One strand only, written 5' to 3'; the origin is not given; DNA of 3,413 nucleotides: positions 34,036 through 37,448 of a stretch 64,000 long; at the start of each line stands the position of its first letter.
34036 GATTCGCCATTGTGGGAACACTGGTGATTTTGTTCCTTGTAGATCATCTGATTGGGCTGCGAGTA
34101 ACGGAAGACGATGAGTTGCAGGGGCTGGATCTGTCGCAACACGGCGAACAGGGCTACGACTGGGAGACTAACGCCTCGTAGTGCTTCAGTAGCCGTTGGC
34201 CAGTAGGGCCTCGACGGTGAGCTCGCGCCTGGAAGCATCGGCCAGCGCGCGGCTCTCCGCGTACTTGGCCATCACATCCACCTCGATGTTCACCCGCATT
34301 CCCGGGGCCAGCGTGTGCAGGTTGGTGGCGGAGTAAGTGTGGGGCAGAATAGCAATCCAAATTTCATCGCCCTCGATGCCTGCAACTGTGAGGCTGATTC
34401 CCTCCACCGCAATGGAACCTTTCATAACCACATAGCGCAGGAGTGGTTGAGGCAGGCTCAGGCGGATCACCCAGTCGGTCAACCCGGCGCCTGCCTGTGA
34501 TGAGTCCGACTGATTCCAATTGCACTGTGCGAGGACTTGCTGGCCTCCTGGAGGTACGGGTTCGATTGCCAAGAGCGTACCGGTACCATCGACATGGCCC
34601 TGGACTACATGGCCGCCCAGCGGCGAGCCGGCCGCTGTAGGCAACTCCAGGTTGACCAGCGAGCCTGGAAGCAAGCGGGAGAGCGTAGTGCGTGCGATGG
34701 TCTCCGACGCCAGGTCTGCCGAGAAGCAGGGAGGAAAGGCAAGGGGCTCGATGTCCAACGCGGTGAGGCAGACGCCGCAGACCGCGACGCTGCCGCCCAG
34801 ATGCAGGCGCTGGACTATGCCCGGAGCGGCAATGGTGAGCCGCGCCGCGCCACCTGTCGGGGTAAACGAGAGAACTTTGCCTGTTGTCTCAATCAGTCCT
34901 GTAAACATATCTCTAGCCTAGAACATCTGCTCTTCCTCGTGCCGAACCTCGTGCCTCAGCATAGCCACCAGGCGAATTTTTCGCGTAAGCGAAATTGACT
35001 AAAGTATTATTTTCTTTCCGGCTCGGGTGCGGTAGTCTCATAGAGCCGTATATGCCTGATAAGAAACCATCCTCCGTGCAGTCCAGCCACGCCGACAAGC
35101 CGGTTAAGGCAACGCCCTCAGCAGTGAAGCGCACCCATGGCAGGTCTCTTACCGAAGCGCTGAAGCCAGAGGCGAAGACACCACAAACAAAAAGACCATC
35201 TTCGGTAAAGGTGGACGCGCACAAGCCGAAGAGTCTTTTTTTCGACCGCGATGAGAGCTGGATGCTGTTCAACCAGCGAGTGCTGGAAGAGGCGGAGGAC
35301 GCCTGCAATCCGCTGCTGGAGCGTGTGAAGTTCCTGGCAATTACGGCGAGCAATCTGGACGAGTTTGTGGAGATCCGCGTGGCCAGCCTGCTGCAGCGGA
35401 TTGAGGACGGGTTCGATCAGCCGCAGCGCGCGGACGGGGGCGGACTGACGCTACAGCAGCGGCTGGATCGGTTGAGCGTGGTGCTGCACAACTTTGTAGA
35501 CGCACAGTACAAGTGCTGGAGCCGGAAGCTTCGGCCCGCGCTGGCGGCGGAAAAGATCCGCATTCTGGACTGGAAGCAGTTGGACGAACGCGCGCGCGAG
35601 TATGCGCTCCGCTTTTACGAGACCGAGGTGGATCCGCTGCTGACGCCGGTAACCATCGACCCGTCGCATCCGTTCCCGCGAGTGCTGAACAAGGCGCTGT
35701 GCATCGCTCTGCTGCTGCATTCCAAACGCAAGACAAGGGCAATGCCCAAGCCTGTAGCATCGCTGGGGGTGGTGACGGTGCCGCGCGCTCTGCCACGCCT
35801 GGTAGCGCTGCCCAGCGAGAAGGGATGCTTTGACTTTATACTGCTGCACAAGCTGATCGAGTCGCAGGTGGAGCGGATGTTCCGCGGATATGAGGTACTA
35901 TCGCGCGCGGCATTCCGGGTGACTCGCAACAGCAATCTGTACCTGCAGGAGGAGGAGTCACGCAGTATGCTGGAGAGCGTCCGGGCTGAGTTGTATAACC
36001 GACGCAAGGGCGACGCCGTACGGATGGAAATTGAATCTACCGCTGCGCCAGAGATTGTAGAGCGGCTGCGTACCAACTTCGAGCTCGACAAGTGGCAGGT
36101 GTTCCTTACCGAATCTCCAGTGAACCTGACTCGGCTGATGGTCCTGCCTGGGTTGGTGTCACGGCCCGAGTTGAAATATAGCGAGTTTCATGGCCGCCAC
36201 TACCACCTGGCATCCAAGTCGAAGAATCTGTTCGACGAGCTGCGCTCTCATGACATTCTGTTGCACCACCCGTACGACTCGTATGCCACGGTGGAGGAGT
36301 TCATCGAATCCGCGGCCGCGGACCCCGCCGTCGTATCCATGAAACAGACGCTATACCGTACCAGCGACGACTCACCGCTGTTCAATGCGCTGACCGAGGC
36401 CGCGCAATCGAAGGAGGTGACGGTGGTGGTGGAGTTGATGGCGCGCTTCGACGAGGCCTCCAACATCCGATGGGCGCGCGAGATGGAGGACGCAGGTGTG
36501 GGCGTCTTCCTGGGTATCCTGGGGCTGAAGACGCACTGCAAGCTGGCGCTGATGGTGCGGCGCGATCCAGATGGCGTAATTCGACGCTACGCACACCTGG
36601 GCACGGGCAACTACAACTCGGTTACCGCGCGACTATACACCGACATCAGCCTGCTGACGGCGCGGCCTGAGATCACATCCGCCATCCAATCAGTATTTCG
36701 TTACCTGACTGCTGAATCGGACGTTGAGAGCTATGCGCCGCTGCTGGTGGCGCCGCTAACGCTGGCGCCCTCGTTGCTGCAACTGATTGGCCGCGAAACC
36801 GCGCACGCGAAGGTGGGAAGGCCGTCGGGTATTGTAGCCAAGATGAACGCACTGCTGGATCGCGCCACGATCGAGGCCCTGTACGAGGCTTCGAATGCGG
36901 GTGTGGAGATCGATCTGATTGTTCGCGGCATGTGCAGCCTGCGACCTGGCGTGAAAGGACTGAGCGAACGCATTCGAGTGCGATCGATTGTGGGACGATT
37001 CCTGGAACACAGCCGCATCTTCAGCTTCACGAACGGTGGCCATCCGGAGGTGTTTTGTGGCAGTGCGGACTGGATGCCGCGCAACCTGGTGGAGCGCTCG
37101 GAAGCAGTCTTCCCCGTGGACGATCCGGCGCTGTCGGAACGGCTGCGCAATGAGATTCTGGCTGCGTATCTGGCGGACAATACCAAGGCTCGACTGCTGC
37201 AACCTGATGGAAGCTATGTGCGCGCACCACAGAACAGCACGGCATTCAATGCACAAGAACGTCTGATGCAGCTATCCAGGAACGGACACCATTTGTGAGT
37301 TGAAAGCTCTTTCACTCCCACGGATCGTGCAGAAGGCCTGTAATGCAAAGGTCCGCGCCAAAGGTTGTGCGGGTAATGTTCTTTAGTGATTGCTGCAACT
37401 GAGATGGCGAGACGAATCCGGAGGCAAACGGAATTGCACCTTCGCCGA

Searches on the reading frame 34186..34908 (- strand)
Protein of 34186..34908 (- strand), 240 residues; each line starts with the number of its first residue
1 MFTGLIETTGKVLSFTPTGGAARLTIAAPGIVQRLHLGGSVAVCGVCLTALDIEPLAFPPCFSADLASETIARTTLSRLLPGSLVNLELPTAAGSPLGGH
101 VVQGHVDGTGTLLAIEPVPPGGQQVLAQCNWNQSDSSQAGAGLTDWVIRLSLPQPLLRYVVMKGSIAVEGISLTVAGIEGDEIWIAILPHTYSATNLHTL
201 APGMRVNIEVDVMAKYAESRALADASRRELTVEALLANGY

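Call 71: search_protein_families(library=pfam, proteins=[window:34186-34908:-], max_evalue=0.01)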
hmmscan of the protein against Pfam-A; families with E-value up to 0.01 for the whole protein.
window:34186-34908:- (240 aa): 1 family
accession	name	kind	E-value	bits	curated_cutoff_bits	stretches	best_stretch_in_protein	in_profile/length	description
PF00677.23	Lum_binding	-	4.7e-40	135.9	27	2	103-211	1-86/86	Lumazine binding domain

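Call 86: find_homologous_proteins(query=window:34186-34908:-, max_evalue=1e-40)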
Query window:34186-34908:- (240 aa): 6495 proteins with E <= 1e-40 among 8000 candidates; the best 120 are listed.
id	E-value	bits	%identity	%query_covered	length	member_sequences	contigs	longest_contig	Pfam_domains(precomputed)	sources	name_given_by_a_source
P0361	8.3e-152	521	100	100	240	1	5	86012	PF00677.24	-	-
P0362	4.4e-127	440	87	100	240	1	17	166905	PF00677.24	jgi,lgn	-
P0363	5.8e-125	433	85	100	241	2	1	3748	PF00677.24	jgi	jgi:riboflavin synthase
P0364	7.6e-125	433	84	100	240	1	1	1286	PF00677.24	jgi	jgi:riboflavin synthase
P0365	2.7e-121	421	82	100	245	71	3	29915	PF00677.24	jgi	jgi:riboflavin synthase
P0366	4.2e-121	421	83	100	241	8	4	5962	PF00677.24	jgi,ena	jgi:riboflavin synthase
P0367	5.5e-121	420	82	100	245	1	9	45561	PF00677.24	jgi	jgi:riboflavin synthase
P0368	7.4e-121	420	83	100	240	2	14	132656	PF00677.24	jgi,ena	jgi:riboflavin synthase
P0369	8.3e-121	420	83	100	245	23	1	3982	PF00677.24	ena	-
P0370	4.9e-120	417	84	100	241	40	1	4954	PF00677.24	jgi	jgi:riboflavin synthase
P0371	5.5e-120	417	83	100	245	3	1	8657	PF00677.24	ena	-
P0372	6.8e-120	417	82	100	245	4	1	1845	PF00677.24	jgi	-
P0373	1.0e-119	416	82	100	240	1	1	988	PF00677.24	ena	-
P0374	1.7e-119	415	81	100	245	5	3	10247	PF00677.24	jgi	jgi:riboflavin synthase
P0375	2.0e-119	415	82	100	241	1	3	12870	PF00677.24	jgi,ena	jgi:riboflavin synthase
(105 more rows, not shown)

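Call 88: find_encoding_contigs(protein=P0362, flank=1200, max_places=2)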
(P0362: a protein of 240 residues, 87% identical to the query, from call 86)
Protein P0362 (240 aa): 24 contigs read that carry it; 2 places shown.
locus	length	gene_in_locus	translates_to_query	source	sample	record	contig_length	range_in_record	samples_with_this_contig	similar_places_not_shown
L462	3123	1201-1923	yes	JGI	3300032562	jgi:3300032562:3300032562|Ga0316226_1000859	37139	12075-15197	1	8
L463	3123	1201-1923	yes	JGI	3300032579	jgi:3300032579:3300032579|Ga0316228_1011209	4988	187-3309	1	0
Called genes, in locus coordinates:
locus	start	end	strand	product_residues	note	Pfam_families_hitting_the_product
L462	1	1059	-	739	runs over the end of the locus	PF13089:PP_kinase_N, PF02503:PP_kinase, PF17941:PP_kinase_C_1, PF13091:PLDc_2 (faint), PF13090:PP_kinase_C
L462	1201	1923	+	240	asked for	PF00677:Lum_binding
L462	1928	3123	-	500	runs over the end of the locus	PF00909:Ammonium_transp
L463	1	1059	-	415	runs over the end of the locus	?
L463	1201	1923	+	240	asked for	PF00677:Lum_binding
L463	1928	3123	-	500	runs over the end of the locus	PF00909:Ammonium_transp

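Call 89: find_encoding_contigs(protein=P0368, flank=1200, max_places=2)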
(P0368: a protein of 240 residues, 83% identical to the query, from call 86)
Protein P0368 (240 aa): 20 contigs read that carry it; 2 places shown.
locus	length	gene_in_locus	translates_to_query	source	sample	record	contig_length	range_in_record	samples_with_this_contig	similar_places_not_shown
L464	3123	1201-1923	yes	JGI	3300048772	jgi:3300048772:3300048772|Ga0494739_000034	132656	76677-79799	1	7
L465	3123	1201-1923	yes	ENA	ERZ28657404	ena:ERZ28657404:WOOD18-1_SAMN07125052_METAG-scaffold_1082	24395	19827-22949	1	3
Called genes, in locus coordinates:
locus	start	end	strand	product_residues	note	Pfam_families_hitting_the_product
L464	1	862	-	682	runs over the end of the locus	PF13089:PP_kinase_N, PF02503:PP_kinase, PF17941:PP_kinase_C_1, PF13091:PLDc_2 (faint), PF13090:PP_kinase_C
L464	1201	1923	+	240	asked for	PF00677:Lum_binding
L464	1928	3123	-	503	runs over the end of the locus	PF00909:Ammonium_transp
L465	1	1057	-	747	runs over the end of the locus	PF13089:PP_kinase_N, PF02503:PP_kinase, PF17941:PP_kinase_C_1, PF13091:PLDc_2 (faint), PF13090:PP_kinase_C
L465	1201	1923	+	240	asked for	PF00677:Lum_binding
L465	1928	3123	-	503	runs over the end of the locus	PF00909:Ammonium_transp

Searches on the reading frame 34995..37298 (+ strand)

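Call 71: search_protein_families(library=pfam, proteins=[window:34995-37298:+], max_evalue=0.01)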
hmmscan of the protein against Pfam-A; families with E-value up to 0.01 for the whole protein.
window:34995-37298:+ (767 aa): 5 families
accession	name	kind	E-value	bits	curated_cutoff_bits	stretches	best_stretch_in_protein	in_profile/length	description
PF17941.7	PP_kinase_C_1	-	1.2e-65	220.6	25.7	1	411-575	1-165/167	Polyphosphate kinase C-terminal domain 1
PF13090.12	PP_kinase_C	-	1.7e-62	210.4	25.8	1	583-754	1-172/172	Polyphosphate kinase C-terminal domain 2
PF02503.22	PP_kinase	-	1.1e-49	169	31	1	201-383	3-182/183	Polyphosphate kinase middle domain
PF13089.11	PP_kinase_N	-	1.2e-33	116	23.8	1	82-190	1-106/107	Polyphosphate kinase N-terminal domain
PF13091.12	PLDc_2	-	1.3e-06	28.7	27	1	620-721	19-128/132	PLD-like domain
